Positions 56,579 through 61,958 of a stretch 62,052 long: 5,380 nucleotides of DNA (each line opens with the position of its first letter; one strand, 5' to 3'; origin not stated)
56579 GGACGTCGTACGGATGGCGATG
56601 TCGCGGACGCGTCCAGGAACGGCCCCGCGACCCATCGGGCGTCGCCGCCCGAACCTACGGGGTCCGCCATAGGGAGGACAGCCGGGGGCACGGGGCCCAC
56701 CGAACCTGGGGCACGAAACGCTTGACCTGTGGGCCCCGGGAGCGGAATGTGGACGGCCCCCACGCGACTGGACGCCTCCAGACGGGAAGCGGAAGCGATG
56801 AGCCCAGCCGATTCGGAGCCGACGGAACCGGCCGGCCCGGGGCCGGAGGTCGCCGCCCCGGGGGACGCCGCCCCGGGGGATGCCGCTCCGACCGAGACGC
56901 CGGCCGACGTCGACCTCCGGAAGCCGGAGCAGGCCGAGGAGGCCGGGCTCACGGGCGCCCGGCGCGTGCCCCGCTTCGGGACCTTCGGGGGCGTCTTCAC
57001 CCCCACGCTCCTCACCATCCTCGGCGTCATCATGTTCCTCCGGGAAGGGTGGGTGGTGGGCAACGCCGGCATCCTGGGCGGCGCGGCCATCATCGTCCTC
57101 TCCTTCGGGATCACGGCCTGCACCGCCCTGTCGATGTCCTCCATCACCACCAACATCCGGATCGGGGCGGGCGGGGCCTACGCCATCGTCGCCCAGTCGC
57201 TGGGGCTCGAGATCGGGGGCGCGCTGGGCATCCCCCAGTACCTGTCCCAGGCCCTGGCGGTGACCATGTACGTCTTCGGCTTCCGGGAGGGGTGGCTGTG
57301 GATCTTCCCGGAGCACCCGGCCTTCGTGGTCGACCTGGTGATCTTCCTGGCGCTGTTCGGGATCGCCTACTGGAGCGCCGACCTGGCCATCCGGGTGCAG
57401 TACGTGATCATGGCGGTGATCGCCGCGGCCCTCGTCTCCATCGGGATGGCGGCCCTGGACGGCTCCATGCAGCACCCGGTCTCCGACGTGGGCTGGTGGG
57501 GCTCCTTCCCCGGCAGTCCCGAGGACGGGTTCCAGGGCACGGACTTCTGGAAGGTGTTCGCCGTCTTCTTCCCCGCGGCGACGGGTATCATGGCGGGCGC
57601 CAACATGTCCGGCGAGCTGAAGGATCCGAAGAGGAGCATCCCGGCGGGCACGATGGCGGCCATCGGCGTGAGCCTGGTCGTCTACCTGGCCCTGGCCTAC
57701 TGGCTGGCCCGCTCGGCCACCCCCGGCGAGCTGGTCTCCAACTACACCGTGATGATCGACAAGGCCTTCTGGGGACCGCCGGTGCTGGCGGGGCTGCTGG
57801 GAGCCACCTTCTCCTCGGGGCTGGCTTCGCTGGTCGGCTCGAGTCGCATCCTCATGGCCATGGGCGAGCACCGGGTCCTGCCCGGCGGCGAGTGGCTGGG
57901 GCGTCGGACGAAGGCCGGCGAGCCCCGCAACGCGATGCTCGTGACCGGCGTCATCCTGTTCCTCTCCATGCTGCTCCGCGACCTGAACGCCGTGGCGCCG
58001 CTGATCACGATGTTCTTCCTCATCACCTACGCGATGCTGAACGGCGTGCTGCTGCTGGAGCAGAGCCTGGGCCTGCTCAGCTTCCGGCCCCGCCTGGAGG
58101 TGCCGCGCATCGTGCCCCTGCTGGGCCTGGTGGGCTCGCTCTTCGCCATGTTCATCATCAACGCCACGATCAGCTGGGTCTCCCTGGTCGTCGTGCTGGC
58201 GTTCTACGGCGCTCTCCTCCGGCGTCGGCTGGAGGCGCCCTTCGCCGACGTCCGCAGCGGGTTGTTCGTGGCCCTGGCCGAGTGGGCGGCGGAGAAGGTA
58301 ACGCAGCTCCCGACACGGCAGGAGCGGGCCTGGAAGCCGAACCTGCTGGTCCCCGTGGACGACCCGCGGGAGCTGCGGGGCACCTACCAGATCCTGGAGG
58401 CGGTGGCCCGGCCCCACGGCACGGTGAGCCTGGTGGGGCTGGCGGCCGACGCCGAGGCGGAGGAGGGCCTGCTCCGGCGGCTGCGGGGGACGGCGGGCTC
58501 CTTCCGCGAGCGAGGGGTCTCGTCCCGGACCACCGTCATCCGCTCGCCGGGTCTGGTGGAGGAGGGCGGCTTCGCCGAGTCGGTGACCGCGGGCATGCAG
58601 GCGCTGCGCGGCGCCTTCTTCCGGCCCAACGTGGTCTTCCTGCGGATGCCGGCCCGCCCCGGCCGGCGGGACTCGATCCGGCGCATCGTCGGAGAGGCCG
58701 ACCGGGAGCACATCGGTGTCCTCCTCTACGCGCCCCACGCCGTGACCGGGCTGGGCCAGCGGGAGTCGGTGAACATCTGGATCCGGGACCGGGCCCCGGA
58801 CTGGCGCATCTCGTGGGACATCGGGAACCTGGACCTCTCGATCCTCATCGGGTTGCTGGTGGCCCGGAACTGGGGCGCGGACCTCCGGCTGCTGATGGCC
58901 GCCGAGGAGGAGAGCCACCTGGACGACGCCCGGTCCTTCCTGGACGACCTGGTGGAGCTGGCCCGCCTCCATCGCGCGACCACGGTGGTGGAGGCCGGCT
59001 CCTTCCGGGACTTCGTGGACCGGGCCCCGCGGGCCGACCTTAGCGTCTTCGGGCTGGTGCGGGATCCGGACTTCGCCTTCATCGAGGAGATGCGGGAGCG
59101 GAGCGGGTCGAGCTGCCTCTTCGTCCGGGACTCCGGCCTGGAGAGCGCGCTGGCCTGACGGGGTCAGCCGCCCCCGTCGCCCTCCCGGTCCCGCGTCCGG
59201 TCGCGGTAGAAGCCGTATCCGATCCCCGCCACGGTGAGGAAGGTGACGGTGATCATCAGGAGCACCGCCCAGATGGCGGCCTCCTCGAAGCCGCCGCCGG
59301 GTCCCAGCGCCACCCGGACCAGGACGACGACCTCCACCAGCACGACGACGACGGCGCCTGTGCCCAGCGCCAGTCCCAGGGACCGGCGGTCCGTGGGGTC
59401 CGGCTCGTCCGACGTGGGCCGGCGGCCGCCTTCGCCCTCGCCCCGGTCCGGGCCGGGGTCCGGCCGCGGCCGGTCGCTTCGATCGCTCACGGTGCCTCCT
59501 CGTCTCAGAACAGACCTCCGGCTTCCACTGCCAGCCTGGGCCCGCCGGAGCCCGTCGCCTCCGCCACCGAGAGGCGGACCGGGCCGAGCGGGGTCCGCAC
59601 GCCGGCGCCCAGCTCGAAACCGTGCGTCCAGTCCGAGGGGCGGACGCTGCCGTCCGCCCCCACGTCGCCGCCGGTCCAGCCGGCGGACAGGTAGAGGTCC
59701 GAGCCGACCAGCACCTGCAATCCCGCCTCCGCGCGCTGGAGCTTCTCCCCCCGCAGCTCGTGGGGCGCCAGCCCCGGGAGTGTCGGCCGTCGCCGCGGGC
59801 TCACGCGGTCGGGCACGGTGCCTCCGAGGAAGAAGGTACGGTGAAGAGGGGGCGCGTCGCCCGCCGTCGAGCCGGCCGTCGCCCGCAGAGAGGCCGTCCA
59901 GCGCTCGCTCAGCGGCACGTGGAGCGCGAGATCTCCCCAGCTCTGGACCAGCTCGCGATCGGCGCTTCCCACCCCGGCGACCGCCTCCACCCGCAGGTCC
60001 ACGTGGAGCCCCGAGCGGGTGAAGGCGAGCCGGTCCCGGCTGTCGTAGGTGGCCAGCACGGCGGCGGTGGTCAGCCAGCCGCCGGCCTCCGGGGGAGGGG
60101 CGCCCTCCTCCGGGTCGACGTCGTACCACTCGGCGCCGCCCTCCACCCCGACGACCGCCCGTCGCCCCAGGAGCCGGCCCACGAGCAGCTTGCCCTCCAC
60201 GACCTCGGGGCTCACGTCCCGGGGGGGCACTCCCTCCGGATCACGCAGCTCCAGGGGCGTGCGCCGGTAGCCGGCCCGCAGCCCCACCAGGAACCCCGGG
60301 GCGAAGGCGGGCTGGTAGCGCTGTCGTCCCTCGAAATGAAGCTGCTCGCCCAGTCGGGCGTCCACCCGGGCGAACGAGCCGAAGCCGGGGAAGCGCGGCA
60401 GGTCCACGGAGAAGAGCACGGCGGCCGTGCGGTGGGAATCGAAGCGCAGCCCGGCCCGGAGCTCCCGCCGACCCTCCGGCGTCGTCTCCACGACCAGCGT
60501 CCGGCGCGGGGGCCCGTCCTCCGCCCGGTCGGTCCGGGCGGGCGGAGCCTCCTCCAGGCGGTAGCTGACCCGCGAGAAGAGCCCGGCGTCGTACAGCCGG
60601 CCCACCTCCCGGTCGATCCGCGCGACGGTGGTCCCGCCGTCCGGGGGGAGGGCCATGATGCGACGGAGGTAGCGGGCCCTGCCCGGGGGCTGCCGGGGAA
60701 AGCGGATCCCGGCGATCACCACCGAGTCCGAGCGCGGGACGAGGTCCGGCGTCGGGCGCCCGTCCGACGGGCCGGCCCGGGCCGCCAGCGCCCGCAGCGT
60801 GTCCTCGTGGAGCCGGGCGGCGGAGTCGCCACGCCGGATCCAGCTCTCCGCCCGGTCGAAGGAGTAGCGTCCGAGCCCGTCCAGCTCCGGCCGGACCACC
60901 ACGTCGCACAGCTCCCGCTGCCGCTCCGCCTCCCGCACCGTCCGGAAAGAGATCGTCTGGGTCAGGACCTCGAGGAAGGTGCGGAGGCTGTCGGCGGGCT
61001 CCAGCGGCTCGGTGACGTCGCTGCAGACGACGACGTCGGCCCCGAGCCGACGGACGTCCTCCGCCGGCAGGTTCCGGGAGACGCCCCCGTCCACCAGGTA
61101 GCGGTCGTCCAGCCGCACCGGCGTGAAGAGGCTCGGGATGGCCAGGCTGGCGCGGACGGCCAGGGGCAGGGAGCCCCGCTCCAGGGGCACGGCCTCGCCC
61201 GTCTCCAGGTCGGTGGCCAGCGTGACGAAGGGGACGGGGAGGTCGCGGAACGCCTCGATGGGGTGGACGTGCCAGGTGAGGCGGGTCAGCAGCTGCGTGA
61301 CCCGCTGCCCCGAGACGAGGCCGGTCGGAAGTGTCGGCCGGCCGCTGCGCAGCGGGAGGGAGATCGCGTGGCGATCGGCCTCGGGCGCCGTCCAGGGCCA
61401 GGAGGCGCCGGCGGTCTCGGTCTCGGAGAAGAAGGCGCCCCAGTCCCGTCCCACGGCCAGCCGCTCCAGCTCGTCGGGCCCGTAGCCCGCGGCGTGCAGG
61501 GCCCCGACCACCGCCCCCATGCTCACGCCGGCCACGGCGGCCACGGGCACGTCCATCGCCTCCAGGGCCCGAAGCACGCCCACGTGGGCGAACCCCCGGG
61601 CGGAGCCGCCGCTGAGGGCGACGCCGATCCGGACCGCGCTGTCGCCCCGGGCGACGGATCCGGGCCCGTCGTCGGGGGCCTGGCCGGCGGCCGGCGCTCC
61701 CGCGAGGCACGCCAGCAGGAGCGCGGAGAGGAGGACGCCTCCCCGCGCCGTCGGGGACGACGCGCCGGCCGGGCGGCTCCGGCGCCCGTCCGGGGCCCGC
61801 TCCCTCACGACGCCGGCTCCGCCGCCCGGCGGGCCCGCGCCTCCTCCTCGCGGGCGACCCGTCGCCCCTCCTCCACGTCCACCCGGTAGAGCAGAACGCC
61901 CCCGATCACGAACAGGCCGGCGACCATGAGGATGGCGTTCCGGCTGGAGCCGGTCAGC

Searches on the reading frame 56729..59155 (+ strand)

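Call 27: search_protein_families(library=pfam, proteins=[window:56729-59155:+], max_evalue=0.001)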
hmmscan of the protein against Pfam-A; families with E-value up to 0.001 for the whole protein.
window:56729-59155:+ (809 aa): 3 families
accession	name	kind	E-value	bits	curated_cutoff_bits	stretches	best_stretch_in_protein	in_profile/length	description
PF00324.27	AA_permease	-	6.8e-43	147.5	24.6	1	89-495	2-425/470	Amino acid permease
PF21554.2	CCC_C_2nd_pro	-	1.9e-42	144.9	27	1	676-808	1-132/132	Prokaryotic cation-chloride cotransporter, C-terminal domain, 2nd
PF21555.2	CCC_C_1st_pro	-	7.1e-36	123.2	27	1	541-674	1-127/128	Prokaryotic cation-chloride cotransporter, C-terminal domain, 1st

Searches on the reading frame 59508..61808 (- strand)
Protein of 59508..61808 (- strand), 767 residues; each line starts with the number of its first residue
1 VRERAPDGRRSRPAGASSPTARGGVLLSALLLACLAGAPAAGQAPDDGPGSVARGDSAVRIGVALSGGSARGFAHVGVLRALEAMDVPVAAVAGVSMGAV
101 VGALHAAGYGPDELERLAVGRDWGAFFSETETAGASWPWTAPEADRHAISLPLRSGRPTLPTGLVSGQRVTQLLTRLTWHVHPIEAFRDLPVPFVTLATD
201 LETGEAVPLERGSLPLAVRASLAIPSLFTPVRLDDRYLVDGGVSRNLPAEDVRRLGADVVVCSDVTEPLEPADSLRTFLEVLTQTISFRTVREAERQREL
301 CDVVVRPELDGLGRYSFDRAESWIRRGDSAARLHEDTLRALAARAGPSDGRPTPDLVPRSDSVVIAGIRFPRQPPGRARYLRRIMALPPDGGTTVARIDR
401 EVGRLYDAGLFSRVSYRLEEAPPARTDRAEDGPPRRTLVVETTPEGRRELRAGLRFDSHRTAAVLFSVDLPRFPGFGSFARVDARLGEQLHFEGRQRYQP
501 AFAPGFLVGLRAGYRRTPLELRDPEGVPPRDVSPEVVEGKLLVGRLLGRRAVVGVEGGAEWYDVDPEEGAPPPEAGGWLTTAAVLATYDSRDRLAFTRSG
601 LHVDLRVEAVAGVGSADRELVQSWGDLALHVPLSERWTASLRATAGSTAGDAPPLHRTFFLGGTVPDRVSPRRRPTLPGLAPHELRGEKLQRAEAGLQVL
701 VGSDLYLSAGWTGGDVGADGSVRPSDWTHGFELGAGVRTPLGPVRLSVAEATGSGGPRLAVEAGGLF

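Call 27: search_protein_families(library=pfam, proteins=[window:59508-61808:-], max_evalue=0.001)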
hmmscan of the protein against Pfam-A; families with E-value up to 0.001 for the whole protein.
window:59508-61808:- (767 aa): 2 families
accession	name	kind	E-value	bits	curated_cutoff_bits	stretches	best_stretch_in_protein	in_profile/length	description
PF01734.28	Patatin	-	1.3e-27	97.7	27.7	1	64-251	2-189/191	Patatin-like phospholipase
PF01103.29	Omp85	-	1.4e-06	28.5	24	1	581-664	116-204/325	Omp85 superfamily domain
